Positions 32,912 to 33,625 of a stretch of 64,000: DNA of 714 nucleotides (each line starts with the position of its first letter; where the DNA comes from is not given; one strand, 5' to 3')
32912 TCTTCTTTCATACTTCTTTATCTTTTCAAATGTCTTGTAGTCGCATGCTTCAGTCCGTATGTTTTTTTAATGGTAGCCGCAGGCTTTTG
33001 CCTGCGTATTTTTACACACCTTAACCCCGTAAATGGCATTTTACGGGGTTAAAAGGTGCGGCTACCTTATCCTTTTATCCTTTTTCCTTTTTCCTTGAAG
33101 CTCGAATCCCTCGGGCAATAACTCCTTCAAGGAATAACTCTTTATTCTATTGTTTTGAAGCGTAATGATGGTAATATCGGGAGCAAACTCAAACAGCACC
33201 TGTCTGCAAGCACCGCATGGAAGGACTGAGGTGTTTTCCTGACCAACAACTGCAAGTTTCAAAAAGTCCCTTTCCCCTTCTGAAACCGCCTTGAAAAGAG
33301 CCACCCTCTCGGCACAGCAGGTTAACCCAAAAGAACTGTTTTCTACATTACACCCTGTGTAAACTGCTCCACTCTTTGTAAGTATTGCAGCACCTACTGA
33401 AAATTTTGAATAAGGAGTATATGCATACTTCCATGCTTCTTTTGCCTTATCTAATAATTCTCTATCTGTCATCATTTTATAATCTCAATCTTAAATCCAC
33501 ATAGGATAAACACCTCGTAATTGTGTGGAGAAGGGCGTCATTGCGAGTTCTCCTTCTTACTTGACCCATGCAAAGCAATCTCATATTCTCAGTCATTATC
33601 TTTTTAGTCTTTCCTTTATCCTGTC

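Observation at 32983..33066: Compact nested-hairpin element (three-way-junction-like) in the 140-nt cdd-ruvX spacer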

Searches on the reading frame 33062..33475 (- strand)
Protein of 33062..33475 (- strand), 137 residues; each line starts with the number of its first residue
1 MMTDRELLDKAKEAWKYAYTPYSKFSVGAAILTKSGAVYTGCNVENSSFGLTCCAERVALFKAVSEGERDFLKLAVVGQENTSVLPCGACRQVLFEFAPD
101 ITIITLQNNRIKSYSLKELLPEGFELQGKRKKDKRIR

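Call 12: find_encoding_contigs(protein=window:33062-33475:-, flank=3000, max_places=10)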
Protein window:33062-33475:- (137 aa): no gene with exactly this product is on record in the collection.
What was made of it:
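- Tried and rejected: Not on record (call 12).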

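Call 14: find_homologous_proteins(query=window:33062-33475:-, max_evalue=1e-20)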
Query window:33062-33475:- (137 aa): 7877 proteins with E <= 1e-20 among 8000 candidates; the best 120 are listed.
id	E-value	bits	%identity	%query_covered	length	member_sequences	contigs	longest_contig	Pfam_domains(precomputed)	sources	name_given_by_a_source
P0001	4.6e-81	287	98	98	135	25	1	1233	PF00383.30,PF08211.19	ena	-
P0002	1.8e-68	246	84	97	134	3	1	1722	PF00383.30,PF08211.19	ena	-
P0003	6.2e-67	241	87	93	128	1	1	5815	PF00383.30,PF08211.19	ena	-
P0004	6.6e-67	241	88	93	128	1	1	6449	PF00383.30,PF08211.19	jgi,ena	-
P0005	1.5e-57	211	76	94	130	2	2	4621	PF00383.30,PF08211.19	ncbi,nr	ncbi:MAG: cytidine deaminase [Candidatus Cloacimonadota bacterium]|nr:MAG: cytidine deaminase [Candi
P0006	4.4e-54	200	67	95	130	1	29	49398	PF00383.30,PF08211.19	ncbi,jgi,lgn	-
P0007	5.3e-54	200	67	96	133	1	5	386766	PF00383.30,PF08211.19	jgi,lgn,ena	-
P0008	1.2e-53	199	67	96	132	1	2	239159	PF00383.30,PF08211.19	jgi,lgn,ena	-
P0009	1.3e-53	198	71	92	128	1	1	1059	PF26947.1,PF00383.30,PF08211.19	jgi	-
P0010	1.3e-53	198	70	96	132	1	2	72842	PF26947.1,PF00383.30,PF08211.19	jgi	jgi:cytidine deaminase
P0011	6.0e-53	196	69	96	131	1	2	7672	PF00383.30,PF08211.19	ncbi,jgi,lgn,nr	ncbi:MAG: cytidine deaminase [Candidatus Cloacimonadota bacterium]|nr:MAG: cytidine deaminase [Candi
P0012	1.1e-52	195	68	95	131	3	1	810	PF00383.30,PF08211.19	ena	-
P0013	2.0e-52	195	66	95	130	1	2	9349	PF00383.30,PF08211.19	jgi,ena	-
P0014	3.0e-52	194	69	96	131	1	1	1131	PF00383.30,PF08211.19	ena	-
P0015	2.2e-51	191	63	98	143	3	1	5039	PF14421.13,PF00383.30,PF08211.19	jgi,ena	-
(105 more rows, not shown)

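Call 15: find_encoding_contigs(protein=P0001, flank=3000, max_places=4)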
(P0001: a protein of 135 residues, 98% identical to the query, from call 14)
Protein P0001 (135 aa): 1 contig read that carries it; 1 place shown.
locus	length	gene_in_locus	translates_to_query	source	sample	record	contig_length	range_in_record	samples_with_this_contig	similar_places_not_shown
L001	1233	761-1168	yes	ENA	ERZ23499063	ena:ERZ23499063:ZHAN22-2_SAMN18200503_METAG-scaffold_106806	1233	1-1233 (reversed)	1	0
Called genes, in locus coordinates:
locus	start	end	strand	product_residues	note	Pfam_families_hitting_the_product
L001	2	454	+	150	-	?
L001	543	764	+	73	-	-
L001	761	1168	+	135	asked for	PF00383:dCMP_cyt_deam_1, PF08211:dCMP_cyt_deam_2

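Call 16: find_encoding_contigs(protein=P0002, flank=3000, max_places=4)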
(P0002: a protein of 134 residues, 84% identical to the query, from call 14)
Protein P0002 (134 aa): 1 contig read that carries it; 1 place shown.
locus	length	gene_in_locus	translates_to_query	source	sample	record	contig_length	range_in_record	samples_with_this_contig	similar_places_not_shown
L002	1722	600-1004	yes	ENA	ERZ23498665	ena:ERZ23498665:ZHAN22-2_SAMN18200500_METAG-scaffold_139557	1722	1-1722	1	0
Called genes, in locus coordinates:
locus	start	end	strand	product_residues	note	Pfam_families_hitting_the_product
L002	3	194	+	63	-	?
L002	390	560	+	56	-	-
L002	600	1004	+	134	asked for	PF00383:dCMP_cyt_deam_1, PF08211:dCMP_cyt_deam_2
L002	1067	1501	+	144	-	PF03652:RuvX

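Call 17: find_encoding_contigs(protein=P0003, flank=3000, max_places=4)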
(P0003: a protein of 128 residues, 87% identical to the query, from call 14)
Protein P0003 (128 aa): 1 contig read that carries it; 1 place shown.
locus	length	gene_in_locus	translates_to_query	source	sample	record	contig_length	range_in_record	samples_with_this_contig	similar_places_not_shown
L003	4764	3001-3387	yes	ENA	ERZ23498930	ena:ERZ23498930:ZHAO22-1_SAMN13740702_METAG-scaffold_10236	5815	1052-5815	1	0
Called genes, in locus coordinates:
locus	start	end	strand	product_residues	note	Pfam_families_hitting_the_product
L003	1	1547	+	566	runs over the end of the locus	-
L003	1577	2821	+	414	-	PF13205:Big_5 (weak)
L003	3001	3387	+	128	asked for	PF00383:dCMP_cyt_deam_1, PF08211:dCMP_cyt_deam_2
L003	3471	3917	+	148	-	PF03652:RuvX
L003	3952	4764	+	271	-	?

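Call 18: find_encoding_contigs(protein=P0004, flank=3000, max_places=4)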
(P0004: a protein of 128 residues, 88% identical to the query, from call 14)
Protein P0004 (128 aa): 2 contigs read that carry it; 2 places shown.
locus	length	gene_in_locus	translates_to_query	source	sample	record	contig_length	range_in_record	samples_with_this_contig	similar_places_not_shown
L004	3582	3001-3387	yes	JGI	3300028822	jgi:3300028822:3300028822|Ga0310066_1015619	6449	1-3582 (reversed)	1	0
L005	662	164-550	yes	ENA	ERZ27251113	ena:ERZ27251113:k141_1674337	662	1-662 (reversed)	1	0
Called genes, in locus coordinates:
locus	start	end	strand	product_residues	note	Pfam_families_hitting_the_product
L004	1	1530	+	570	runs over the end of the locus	-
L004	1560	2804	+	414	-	PF13205:Big_5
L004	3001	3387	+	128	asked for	PF00383:dCMP_cyt_deam_1, PF08211:dCMP_cyt_deam_2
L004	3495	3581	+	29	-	?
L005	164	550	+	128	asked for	PF00383:dCMP_cyt_deam_1, PF08211:dCMP_cyt_deam_2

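Call 32: find_encoding_contigs(protein=P0005, flank=2500, max_places=3)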
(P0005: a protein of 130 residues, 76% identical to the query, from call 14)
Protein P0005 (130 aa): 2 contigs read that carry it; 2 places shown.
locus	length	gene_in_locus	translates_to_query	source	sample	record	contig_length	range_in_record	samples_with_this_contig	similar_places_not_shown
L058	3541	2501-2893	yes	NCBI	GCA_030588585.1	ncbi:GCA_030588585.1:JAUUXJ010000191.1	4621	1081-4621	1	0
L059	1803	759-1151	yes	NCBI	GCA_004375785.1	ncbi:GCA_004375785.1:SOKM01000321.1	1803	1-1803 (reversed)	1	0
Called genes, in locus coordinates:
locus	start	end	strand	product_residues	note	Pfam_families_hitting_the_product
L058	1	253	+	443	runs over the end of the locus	?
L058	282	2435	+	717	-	PF13205:Big_5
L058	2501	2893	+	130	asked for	PF00383:dCMP_cyt_deam_1, PF08211:dCMP_cyt_deam_2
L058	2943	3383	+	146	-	PF03652:RuvX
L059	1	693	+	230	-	PF13205:Big_5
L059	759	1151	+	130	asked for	PF00383:dCMP_cyt_deam_1, PF08211:dCMP_cyt_deam_2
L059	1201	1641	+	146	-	PF03652:RuvX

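Call 33: find_encoding_contigs(protein=P0006, flank=2500, max_places=3)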
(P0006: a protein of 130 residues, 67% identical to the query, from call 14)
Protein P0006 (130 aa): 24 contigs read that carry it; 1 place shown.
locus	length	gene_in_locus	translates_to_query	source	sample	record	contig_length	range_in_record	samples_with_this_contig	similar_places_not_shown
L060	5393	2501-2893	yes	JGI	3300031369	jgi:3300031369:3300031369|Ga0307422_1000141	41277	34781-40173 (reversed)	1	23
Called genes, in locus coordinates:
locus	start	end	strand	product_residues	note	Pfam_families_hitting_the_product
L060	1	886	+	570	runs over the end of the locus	-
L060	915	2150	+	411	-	PF13205:Big_5 (faint)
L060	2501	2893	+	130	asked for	PF00383:dCMP_cyt_deam_1, PF08211:dCMP_cyt_deam_2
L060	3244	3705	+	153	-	PF03652:RuvX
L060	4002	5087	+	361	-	-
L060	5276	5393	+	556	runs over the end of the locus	PF07837:FTCD_N, PF02971:FTCD, PF04961:FTCD_C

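Call 34: find_encoding_contigs(protein=P0010, flank=2500, max_places=3)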
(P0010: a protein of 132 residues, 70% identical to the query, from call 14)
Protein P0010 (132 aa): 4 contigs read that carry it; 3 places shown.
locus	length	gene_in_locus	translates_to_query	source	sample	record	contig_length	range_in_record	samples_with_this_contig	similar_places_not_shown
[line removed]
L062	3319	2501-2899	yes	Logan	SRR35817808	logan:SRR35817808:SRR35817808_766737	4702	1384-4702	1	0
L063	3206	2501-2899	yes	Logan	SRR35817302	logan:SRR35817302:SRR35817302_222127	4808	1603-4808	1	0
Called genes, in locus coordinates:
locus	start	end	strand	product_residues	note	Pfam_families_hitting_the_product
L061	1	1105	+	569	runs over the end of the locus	-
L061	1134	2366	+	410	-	PF13205:Big_5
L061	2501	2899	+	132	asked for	PF00383:dCMP_cyt_deam_1, PF08211:dCMP_cyt_deam_2, PF26947:CDL (weak)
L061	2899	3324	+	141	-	PF03652:RuvX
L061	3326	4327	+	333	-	PF02618:YceG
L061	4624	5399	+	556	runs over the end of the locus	PF07837:FTCD_N, PF02971:FTCD, PF04961:FTCD_C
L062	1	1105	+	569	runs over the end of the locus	-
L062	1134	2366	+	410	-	PF13205:Big_5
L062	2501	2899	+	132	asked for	PF00383:dCMP_cyt_deam_1, PF08211:dCMP_cyt_deam_2, PF26947:CDL (weak)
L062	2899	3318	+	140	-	?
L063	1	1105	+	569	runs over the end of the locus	-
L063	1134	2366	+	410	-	PF13205:Big_5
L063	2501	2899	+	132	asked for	PF00383:dCMP_cyt_deam_1, PF08211:dCMP_cyt_deam_2, PF26947:CDL (weak)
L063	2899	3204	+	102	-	?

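Call 73: list_cluster_members(proteins=[P0001, P0002])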
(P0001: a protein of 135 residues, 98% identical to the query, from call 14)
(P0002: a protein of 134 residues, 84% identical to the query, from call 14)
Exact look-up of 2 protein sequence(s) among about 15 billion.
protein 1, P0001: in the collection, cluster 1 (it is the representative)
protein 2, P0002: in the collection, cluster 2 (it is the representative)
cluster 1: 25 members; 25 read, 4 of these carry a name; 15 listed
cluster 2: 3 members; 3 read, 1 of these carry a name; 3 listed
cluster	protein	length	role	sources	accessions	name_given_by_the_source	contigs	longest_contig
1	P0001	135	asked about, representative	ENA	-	-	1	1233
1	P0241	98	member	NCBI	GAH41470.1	unnamed protein product, partial [marine sediment metagenome]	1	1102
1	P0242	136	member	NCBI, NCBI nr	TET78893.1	MAG: cytidine deaminase [Candidatus Cloacimonadota bacterium]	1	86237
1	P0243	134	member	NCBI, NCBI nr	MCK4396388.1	cytidine deaminase [candidate division WOR-3 bacterium]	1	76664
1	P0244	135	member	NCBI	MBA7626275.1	Cytidine deaminase [subsurface metagenome]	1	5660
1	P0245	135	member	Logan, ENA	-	-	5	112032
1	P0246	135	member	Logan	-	-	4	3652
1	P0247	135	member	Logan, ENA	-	-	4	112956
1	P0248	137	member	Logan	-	-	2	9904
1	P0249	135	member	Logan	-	-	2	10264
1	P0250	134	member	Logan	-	-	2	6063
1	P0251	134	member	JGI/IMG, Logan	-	-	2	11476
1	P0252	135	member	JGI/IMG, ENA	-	-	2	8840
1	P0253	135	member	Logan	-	-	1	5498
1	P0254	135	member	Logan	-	-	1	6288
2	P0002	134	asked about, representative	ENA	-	-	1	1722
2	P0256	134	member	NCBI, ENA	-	-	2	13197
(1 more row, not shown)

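Call 74: find_encoding_contigs(protein=P0242, flank=1500, max_places=3)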
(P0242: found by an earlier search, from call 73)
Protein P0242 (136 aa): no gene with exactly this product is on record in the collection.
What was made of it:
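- Tried and rejected: P0242 was also not on record (call 74).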

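Call 75: find_encoding_contigs(protein=P0243, flank=1500, max_places=3)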
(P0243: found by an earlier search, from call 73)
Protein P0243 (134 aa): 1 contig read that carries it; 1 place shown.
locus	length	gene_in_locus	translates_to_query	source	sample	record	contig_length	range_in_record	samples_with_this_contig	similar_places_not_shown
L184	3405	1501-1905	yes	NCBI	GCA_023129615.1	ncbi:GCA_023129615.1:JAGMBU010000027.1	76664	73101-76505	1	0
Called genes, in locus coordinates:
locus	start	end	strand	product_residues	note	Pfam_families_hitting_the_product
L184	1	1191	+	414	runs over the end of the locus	PF13205:Big_5 (faint)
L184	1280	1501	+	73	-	-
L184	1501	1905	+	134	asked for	PF00383:dCMP_cyt_deam_1, PF08211:dCMP_cyt_deam_2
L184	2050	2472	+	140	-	PF03652:RuvX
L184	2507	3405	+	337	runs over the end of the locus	PF02618:YceG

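Call 76: find_encoding_contigs(protein=P0245, flank=1500, max_places=6)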
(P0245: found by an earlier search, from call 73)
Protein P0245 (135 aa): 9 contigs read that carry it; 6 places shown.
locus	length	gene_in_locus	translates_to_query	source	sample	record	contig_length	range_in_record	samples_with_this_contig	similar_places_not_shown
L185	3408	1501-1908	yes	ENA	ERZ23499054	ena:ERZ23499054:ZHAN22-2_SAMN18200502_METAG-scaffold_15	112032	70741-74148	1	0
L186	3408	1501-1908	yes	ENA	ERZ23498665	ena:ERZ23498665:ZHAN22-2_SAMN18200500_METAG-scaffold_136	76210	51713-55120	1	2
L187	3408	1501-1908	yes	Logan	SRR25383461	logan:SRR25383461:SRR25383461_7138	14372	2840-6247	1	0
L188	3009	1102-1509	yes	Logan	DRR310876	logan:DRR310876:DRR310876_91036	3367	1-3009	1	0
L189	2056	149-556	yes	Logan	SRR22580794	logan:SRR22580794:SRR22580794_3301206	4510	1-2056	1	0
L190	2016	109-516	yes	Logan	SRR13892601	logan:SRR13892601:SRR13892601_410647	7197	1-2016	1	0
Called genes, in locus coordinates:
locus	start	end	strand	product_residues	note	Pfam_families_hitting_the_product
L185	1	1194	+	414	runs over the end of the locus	PF13205:Big_5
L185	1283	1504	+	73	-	-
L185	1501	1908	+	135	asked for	PF00383:dCMP_cyt_deam_1, PF08211:dCMP_cyt_deam_2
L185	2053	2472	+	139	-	PF03652:RuvX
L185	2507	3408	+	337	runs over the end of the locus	PF02618:YceG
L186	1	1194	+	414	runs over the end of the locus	PF13205:Big_5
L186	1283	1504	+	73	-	-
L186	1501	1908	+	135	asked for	PF00383:dCMP_cyt_deam_1, PF08211:dCMP_cyt_deam_2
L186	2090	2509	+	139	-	PF03652:RuvX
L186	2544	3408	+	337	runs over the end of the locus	PF02618:YceG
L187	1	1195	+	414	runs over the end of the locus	PF13205:Big_5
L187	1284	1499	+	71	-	-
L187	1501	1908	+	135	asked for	PF00383:dCMP_cyt_deam_1, PF08211:dCMP_cyt_deam_2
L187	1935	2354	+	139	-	PF03652:RuvX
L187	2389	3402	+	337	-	PF02618:YceG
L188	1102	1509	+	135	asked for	PF00383:dCMP_cyt_deam_1, PF08211:dCMP_cyt_deam_2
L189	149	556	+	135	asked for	PF00383:dCMP_cyt_deam_1, PF08211:dCMP_cyt_deam_2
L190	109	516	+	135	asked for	PF00383:dCMP_cyt_deam_1, PF08211:dCMP_cyt_deam_2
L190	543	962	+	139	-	PF03652:RuvX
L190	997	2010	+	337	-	PF02618:YceG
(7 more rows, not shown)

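Call 77: find_encoding_contigs(protein=P0256, flank=1500, max_places=4)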
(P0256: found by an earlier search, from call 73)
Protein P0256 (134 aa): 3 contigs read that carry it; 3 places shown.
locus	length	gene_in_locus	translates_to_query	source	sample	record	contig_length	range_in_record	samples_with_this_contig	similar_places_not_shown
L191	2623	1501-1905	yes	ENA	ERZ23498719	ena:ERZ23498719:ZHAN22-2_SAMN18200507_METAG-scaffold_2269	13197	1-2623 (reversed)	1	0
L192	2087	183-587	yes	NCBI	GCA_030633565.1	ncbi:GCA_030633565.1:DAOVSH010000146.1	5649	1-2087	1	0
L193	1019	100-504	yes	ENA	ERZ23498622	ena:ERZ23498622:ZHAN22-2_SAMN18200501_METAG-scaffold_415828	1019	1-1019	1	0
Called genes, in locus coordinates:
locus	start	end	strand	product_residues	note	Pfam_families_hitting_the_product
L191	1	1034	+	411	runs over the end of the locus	PF13205:Big_5 (faint)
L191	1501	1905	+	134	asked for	PF00383:dCMP_cyt_deam_1, PF08211:dCMP_cyt_deam_2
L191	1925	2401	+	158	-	PF03652:RuvX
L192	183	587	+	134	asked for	PF00383:dCMP_cyt_deam_1, PF08211:dCMP_cyt_deam_2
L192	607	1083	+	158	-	PF03652:RuvX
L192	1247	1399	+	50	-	-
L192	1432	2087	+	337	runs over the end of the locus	PF02618:YceG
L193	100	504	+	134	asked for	PF00383:dCMP_cyt_deam_1, PF08211:dCMP_cyt_deam_2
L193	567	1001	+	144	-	PF03652:RuvX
